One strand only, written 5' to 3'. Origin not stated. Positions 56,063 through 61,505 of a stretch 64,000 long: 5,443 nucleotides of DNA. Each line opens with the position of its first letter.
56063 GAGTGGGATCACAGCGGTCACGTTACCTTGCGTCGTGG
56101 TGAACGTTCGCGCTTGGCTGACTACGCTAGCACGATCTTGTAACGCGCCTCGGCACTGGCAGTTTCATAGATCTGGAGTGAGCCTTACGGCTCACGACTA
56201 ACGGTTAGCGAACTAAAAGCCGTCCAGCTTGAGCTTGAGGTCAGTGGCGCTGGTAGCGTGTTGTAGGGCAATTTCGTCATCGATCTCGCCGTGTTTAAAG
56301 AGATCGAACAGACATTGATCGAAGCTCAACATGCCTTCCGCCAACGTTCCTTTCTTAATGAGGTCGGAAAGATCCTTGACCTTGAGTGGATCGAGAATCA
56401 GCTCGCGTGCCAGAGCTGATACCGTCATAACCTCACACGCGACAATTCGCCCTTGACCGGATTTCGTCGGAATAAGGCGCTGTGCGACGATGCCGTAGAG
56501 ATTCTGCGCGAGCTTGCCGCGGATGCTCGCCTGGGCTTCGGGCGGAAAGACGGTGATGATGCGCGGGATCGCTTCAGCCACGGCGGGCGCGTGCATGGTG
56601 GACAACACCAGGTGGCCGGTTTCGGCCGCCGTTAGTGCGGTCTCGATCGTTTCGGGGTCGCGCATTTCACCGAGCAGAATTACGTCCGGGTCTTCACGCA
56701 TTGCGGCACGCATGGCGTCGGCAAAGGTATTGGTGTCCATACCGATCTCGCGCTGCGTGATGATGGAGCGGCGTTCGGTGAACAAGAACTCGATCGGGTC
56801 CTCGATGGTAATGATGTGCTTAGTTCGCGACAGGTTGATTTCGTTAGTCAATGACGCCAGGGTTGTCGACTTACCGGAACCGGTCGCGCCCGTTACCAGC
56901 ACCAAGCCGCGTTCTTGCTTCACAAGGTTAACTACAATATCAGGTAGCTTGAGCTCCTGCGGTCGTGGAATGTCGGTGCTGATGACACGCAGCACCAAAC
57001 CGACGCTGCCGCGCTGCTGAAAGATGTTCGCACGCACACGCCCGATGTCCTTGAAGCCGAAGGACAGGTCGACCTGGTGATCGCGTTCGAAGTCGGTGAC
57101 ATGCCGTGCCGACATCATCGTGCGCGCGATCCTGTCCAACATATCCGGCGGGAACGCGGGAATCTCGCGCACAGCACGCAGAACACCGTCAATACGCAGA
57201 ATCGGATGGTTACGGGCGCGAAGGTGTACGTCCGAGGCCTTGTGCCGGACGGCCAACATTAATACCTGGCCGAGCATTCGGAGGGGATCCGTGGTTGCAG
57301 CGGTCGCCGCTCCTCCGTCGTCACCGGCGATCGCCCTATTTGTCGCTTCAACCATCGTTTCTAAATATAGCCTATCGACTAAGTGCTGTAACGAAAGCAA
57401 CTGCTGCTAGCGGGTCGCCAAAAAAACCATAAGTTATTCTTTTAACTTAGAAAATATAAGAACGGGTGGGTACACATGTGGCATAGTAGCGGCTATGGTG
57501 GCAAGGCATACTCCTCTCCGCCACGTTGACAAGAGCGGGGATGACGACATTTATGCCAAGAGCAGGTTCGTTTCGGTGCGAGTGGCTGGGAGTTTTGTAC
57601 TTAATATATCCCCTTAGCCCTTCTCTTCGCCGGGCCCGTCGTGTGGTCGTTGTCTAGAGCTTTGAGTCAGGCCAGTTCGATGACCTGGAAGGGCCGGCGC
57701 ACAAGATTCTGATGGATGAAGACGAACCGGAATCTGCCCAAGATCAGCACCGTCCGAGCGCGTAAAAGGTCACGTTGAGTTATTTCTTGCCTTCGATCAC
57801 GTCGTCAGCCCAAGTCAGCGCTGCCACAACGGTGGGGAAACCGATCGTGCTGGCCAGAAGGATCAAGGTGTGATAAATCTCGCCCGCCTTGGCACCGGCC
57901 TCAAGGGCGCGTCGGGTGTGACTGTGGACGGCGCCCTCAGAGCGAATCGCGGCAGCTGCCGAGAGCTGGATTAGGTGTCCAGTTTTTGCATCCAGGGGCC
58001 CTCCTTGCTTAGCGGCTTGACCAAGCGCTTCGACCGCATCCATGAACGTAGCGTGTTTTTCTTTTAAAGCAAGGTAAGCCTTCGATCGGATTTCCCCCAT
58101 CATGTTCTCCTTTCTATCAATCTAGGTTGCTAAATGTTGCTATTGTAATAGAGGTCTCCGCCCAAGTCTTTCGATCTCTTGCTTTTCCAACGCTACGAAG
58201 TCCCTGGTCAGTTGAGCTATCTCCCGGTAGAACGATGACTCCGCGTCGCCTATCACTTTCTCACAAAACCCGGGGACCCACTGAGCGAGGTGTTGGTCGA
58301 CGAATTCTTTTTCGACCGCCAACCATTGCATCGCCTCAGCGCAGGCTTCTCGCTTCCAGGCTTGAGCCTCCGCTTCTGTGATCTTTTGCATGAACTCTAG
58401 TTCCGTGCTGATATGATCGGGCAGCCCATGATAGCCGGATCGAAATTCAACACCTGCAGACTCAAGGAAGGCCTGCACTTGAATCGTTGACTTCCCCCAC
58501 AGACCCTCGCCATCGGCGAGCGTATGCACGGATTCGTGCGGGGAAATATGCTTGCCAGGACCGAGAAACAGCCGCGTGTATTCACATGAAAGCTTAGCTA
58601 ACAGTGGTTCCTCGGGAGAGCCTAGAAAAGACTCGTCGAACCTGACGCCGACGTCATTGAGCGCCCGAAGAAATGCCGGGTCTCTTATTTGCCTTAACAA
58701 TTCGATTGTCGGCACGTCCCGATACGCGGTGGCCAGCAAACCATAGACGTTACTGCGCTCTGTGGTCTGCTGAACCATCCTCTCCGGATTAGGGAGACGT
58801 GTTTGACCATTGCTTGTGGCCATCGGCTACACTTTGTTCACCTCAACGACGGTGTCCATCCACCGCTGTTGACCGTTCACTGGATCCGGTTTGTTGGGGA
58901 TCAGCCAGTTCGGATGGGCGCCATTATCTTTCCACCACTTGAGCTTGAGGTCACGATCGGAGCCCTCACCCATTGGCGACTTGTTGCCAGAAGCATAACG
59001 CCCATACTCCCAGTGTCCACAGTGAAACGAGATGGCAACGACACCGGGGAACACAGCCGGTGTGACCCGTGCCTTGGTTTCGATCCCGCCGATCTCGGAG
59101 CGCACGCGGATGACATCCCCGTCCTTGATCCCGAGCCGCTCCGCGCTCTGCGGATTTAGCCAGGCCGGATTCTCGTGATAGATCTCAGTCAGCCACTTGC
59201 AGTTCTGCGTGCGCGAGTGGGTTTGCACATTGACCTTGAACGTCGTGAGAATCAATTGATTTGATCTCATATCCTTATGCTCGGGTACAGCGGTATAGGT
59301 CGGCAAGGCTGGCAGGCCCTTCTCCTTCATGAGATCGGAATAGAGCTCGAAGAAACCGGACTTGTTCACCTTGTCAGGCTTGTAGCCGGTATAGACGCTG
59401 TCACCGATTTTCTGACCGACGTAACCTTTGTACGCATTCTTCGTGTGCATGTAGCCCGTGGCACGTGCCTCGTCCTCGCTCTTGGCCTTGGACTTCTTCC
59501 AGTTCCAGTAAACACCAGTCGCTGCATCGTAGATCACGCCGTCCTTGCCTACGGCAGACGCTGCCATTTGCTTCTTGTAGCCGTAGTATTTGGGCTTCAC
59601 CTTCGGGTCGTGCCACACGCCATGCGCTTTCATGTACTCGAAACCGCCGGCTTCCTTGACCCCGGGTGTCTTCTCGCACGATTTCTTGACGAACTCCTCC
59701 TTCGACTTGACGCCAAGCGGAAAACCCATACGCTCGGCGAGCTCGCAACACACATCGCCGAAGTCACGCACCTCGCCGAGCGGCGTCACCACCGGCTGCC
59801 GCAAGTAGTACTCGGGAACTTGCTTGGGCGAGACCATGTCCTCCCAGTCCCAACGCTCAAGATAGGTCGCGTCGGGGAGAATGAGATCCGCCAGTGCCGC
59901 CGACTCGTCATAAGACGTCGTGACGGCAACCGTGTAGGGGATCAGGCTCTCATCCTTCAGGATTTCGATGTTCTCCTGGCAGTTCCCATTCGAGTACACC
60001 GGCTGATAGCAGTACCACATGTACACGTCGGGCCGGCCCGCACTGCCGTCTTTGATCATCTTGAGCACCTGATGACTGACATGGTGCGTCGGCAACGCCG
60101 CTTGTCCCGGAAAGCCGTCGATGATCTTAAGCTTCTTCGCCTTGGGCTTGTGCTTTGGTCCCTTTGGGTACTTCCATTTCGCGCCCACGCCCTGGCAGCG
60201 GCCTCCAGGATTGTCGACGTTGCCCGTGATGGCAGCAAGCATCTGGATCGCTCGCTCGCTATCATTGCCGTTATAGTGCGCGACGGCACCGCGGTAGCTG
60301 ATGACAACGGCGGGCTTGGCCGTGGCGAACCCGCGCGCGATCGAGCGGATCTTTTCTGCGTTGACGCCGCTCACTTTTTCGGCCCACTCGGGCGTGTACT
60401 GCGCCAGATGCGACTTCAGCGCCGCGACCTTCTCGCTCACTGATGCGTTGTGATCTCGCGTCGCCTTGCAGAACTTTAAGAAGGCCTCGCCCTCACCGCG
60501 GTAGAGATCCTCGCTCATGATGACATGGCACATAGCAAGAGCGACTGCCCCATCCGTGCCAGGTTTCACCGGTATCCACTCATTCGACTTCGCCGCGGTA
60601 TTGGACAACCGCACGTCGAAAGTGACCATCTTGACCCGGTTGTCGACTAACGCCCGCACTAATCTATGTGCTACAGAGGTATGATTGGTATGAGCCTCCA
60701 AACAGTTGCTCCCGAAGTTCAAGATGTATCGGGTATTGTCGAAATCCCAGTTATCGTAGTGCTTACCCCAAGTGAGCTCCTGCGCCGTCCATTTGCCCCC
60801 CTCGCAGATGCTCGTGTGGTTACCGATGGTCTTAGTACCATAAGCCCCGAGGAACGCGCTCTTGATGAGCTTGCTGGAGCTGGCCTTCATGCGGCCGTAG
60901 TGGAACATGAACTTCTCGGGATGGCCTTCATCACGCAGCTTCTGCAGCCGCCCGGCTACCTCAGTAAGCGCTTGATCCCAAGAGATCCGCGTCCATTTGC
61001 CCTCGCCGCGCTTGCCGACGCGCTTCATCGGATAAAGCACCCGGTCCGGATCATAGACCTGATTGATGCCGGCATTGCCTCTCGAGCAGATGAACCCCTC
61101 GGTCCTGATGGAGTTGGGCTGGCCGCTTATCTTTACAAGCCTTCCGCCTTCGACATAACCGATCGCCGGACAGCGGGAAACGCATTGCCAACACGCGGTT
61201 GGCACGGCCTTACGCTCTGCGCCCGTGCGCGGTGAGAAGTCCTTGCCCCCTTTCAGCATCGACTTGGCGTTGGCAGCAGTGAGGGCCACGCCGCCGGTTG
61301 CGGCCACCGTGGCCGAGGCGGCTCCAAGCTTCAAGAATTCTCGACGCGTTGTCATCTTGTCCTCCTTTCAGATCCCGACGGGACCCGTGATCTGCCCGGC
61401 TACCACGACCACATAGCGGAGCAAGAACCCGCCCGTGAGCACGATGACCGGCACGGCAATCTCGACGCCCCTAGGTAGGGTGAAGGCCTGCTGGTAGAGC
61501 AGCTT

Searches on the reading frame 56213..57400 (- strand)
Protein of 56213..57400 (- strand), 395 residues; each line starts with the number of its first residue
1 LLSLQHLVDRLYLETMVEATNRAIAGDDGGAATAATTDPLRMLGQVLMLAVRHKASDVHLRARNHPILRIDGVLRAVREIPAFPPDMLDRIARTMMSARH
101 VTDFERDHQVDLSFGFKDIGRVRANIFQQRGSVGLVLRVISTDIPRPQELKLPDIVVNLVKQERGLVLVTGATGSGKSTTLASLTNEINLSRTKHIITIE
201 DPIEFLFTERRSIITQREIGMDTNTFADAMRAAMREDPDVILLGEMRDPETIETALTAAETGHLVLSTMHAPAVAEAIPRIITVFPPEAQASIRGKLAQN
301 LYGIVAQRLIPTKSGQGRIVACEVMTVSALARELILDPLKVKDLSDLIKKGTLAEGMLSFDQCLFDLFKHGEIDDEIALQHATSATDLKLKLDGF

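Call 73: search_protein_families(library=pfam, proteins=[window:56213-57400:-], max_evalue=0.00001)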
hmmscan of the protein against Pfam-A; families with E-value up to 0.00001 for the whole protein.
window:56213-57400:- (395 aa): 1 family
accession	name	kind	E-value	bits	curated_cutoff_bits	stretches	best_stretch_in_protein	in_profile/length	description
PF00437.27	T2SSE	-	2.7e-47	161.6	24.9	1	41-312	10-280/370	Type II/IV secretion system protein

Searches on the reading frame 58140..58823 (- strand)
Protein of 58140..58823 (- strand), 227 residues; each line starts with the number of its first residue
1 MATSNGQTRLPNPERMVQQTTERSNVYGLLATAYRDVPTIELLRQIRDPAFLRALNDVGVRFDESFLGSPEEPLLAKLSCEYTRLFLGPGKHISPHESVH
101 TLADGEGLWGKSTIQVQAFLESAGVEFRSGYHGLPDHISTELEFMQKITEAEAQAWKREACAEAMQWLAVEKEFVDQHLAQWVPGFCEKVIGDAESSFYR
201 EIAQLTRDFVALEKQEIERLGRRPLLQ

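Call 73: search_protein_families(library=pfam, proteins=[window:58140-58823:-], max_evalue=0.00001)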
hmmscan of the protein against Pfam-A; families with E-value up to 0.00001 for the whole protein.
window:58140-58823:- (227 aa): 1 family
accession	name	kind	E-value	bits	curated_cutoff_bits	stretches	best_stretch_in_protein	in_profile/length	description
PF02613.20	Nitrate_red_del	-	1.7e-27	96.6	22.2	1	67-188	19-136/136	Nitrate reductase delta subunit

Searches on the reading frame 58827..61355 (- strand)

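Call 73: search_protein_families(library=pfam, proteins=[window:58827-61355:-], max_evalue=0.00001)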
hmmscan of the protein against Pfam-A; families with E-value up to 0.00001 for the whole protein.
window:58827-61355:- (842 aa): 3 families
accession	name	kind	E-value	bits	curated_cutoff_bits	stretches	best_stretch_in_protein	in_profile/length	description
PF00384.28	Molybdopterin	-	5.4e-39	134.7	24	1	105-542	1-353/353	Molybdopterin oxidoreductase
PF01568.27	Molydop_binding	-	9.9e-21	74.3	26.8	1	701-829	1-103/110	Molydopterin dinucleotide binding domain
PF04879.21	Molybdop_Fe4S4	-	1.8e-10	41.1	22.7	1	49-102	2-55/55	Molybdopterin oxidoreductase Fe4S4 domain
